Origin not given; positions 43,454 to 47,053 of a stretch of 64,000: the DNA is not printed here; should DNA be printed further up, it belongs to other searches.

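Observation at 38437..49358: Four co-directional envelope genes look like one uncharacterised cell-surface module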

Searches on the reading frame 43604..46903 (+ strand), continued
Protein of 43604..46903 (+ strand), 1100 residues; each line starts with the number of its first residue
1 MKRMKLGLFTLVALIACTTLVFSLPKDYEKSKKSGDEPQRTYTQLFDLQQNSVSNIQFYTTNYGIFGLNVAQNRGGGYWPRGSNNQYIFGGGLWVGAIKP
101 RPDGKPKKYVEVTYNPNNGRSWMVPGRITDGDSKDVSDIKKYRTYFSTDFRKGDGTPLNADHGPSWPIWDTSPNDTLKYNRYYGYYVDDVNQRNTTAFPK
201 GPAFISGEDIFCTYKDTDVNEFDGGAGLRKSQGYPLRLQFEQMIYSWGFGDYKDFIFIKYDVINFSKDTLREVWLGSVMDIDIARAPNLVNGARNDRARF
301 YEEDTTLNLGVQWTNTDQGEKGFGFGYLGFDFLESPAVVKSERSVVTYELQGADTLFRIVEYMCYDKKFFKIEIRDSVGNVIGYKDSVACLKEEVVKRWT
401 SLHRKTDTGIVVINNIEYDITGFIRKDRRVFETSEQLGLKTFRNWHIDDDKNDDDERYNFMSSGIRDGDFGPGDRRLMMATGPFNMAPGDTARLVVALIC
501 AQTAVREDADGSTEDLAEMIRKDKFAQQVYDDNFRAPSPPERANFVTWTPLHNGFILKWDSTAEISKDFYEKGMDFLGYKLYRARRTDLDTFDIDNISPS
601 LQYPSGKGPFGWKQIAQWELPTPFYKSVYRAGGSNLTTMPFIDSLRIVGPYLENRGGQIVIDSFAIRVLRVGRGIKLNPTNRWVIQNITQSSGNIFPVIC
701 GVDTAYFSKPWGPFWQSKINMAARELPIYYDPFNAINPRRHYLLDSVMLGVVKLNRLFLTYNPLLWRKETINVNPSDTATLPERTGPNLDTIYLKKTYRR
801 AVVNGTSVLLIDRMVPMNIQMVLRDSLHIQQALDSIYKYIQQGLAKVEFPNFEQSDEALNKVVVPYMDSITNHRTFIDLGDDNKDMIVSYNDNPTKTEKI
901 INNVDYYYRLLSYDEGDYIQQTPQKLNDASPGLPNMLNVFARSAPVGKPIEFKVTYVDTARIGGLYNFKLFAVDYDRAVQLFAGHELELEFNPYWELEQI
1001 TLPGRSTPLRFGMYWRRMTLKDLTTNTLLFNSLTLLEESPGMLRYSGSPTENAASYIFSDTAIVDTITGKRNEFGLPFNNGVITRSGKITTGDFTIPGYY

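Call 55: find_encoding_contigs(protein=P0176, flank=8000, max_places=2)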
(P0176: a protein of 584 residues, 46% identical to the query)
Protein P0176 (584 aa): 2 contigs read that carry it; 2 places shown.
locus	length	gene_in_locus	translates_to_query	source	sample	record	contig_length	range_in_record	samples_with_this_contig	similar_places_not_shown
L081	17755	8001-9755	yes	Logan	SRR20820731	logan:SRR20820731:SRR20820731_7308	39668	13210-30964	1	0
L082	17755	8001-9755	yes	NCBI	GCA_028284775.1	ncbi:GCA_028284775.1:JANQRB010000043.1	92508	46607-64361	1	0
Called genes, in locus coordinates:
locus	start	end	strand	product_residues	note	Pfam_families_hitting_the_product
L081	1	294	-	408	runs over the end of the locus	PF18962:Por_Secre_tail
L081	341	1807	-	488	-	PF18962:Por_Secre_tail (faint)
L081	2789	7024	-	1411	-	PF18962:Por_Secre_tail (weak)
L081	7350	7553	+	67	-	-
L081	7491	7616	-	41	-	-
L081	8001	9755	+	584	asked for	PF18962:Por_Secre_tail (weak)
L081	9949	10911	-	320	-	PF00672:HAMP, PF00512:HisKA, PF02518:HATPase_c, PF14501:HATPase_c_5 (weak)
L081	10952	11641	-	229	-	PF00072:Response_reg, PF00486:Trans_reg_C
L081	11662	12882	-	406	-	PF12704:MacB_PCD, PF02687:FtsX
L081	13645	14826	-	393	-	PF12704:MacB_PCD, PF02687:FtsX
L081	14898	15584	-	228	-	PF13191:AAA_16 (weak), PF00005:ABC_tran, PF02463:SMC_N (faint), PF13304:AAA_21 (faint)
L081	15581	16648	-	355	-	PF25917:BSH_RND, PF25919:BSH_CusB, PF25973:BSH_CzcB, PF25876:HH_MFP_RND, PF25954:Beta-barrel_RND_2 (weak), PF25990:Beta-barrel_YknX (weak), PF25975:CzcB_C, PF25989:YknX_C, +2 more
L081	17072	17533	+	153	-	PF09346:SMI1_KNR4, PF14568:SUKH_6 (weak)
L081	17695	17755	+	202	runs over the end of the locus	PF17784:Sulfotransfer_4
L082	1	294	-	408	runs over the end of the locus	PF18962:Por_Secre_tail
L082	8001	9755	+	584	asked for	PF18962:Por_Secre_tail (weak)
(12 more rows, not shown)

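Call 63: list_cluster_members(proteins=[P0137, P0140, P0141, P0144, P0146, P0148, P0153, P0159, P0162, P0249])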
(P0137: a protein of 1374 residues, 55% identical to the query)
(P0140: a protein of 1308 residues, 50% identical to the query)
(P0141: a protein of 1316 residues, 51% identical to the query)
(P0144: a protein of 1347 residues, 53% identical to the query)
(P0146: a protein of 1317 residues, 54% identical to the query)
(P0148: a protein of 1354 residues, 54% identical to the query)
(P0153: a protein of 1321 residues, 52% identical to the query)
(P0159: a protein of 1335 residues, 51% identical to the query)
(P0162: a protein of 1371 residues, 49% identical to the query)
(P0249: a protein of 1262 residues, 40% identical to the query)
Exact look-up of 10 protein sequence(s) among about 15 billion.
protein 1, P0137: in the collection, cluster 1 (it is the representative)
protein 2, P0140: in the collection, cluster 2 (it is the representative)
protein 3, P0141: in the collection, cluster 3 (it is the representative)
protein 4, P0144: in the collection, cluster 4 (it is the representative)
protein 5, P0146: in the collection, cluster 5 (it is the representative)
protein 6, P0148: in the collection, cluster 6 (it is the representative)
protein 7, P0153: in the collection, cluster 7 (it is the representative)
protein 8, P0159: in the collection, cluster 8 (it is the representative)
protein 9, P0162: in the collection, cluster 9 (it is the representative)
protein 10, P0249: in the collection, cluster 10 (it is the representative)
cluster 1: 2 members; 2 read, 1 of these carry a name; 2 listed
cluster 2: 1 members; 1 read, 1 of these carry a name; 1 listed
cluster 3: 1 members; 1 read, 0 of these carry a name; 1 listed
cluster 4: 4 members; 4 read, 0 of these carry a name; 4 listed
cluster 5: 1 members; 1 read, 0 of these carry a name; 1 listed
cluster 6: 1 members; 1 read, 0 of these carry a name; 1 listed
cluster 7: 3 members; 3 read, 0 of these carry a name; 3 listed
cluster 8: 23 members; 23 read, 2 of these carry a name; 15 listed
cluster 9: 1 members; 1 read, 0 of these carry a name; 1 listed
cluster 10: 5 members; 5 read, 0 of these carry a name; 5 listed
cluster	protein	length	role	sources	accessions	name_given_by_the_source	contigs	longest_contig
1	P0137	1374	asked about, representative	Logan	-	-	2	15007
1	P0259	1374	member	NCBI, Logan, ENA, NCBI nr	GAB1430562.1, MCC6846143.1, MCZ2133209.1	hypothetical protein MASR2M18_13950 [Ignavibacteria bacterium] | hypothetical protein [Bacteroidota bacterium]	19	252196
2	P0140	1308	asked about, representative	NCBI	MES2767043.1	MAG: hypothetical protein V4642_14305 [Bacteroidota bacterium]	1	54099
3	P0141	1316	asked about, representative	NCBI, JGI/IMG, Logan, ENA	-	-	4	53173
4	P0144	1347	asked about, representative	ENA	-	-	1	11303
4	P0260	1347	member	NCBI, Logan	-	-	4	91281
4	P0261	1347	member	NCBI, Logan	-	-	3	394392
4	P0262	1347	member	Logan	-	-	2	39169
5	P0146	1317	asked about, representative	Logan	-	-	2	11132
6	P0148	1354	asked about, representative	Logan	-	-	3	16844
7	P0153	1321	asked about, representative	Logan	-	-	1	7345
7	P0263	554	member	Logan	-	-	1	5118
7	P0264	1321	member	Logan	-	-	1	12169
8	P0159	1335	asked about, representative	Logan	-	-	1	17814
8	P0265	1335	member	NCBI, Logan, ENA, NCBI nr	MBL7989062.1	MAG: hypothetical protein JNJ94_13445 [Chlorobi bacterium] | hypothetical protein [Chlorobiota bacterium]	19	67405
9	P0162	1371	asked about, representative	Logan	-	-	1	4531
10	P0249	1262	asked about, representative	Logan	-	-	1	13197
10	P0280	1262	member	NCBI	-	-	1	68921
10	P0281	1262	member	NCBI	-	-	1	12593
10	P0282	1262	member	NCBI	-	-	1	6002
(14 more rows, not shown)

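Call 64: find_encoding_contigs(protein=P0259, flank=9000, max_places=1)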
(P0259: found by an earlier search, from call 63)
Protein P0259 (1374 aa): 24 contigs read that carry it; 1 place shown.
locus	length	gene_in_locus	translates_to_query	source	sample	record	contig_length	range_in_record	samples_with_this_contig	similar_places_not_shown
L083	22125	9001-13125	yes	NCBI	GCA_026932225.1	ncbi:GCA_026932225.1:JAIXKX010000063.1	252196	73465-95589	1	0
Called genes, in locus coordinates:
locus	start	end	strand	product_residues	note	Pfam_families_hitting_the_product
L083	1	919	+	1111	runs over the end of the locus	PF25778:DUF7948, PF06739:SBBP (weak), PF13895:Ig_2 (faint), PF07679:I-set (faint), PF13927:Ig_3 (faint)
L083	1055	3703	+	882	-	-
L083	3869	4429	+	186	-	PF04542:Sigma70_r2, PF08281:Sigma70_r4_2, PF04545:Sigma70_r4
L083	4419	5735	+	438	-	-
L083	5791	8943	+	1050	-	PF13620:CarboxypepD_reg, PF13715:CarbopepD_reg_2, PF07715:Plug, PF00593:TonB_dep_Rec_b-barrel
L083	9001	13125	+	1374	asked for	-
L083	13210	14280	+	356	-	-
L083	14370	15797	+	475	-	PF20094:GWxTD_dom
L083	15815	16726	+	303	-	PF03279:Lip_A_acyltrans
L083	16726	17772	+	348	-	PF01075:Glyco_transf_9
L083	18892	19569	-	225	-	PF01467:CTP_transf_like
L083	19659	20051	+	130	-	-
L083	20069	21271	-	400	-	PF13807:GNVR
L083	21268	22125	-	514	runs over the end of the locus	PF02563:Poly_export, PF10531:SLBB (weak), PF22461:SLBB_2, PF10531:SLBB (weak), PF22461:SLBB_2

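Call 65: find_encoding_contigs(protein=P0265, flank=9000, max_places=1)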
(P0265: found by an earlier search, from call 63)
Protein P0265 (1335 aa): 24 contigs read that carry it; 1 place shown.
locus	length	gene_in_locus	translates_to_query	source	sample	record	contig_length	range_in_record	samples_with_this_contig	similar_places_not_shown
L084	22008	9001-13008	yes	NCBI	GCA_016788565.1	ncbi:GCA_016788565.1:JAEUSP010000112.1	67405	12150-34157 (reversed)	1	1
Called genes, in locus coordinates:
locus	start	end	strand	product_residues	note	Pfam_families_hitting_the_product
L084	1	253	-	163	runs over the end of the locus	PF13302:Acetyltransf_3 (weak), PF13673:Acetyltransf_10 (weak), PF00583:Acetyltransf_1, PF13508:Acetyltransf_7, PF08445:FR47 (weak)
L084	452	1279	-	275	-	PF08543:Phos_pyr_kin, PF00294:PfkB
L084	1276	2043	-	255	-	PF03848:TehB (weak), PF01209:Ubie_methyltran (weak), PF13489:Methyltransf_23, PF06325:PrmA, PF13847:Methyltransf_31, PF08241:Methyltransf_11, PF08242:Methyltransf_12, PF13649:Methyltransf_25, +1 more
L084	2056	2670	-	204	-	PF02581:TMP-TENI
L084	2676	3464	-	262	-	PF05690:ThiG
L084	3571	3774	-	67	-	PF02597:ThiS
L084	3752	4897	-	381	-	PF00890:FAD_binding_2 (weak), PF01266:DAO, PF01946:Thi4 (weak), PF07992:Pyr_redox_2, PF12831:FAD_oxidored (weak), PF13450:NAD_binding_8 (weak)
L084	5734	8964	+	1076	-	PF13620:CarboxypepD_reg, PF13715:CarbopepD_reg_2, PF07715:Plug (weak), PF00593:TonB_dep_Rec_b-barrel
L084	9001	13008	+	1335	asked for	-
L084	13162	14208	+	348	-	-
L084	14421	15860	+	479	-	PF20094:GWxTD_dom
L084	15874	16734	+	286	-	PF03279:Lip_A_acyltrans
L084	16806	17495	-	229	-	PF00072:Response_reg, PF00486:Trans_reg_C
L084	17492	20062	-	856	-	PF01590:GAF (faint), PF00512:HisKA, PF02518:HATPase_c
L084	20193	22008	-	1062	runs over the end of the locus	PF05658:YadA_head (weak)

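Call 66: find_encoding_contigs(protein=P0280, flank=9000, max_places=1)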
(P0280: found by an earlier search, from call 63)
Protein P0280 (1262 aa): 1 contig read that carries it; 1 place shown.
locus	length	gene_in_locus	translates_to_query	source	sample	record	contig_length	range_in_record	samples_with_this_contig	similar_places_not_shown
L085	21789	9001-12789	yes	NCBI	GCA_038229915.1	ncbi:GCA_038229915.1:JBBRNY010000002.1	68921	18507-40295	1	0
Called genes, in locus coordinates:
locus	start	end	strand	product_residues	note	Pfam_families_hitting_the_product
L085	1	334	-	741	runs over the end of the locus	PF13620:CarboxypepD_reg, PF13715:CarbopepD_reg_2, PF07715:Plug, PF00593:TonB_dep_Rec_b-barrel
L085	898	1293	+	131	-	PF01250:Ribosomal_S6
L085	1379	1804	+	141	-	PF00436:SSB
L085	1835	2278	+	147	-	PF01281:Ribosomal_L9_N, PF03948:Ribosomal_L9_C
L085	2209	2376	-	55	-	-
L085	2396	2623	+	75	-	-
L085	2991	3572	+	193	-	PF03193:RsgA_GTPase (weak), PF00350:Dynamin_N (faint), PF01926:MMR_HSR1, PF02421:FeoB_N, PF10662:PduV-EutP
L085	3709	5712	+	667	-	PF18962:Por_Secre_tail (faint)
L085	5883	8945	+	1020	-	PF13620:CarboxypepD_reg, PF13715:CarbopepD_reg_2, PF25183:OMP_b-brl_4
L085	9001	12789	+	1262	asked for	-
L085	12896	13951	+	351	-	PF19572:PorV (weak)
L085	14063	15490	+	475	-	PF20094:GWxTD_dom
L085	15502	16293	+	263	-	PF03279:Lip_A_acyltrans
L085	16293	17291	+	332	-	PF01075:Glyco_transf_9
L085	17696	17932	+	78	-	-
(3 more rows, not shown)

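Call 67: find_homologous_proteins(query=P0280, max_evalue=0.00001)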
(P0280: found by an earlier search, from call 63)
Query P0280 (1262 aa): 91 proteins with E <= 0.00001 among 8000 candidates.
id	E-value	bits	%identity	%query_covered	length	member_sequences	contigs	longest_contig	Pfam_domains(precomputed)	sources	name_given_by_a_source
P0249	0.0e+0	2680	92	100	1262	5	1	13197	-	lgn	-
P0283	0.0e+0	1837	66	99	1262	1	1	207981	-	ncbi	-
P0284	0.0e+0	1826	65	99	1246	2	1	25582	-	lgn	-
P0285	0.0e+0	1819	64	100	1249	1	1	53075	-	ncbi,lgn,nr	ncbi:MAG TPA: hypothetical protein VEW28_09190 [Candidatus Kapabacteria bacterium]|nr:hypothetical p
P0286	0.0e+0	1645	61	99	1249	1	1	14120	-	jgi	jgi:hypothetical protein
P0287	0.0e+0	1638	60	100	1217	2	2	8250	-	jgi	jgi:hypothetical protein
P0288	0.0e+0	1627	60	99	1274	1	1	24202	-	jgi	-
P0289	0.0e+0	1614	60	98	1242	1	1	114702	-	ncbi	-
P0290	0.0e+0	1607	59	100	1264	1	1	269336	-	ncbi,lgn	-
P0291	0.0e+0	1606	60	99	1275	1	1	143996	-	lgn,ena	-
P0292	0.0e+0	1598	59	99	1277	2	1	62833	-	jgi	-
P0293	0.0e+0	1590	59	99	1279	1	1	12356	-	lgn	-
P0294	0.0e+0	1585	58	99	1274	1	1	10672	-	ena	-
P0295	0.0e+0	1539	57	100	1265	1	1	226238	-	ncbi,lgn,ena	ncbi:MAG: hypothetical protein WCH46_09985 [bacterium]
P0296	0.0e+0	1535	56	99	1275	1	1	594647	-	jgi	jgi:hypothetical protein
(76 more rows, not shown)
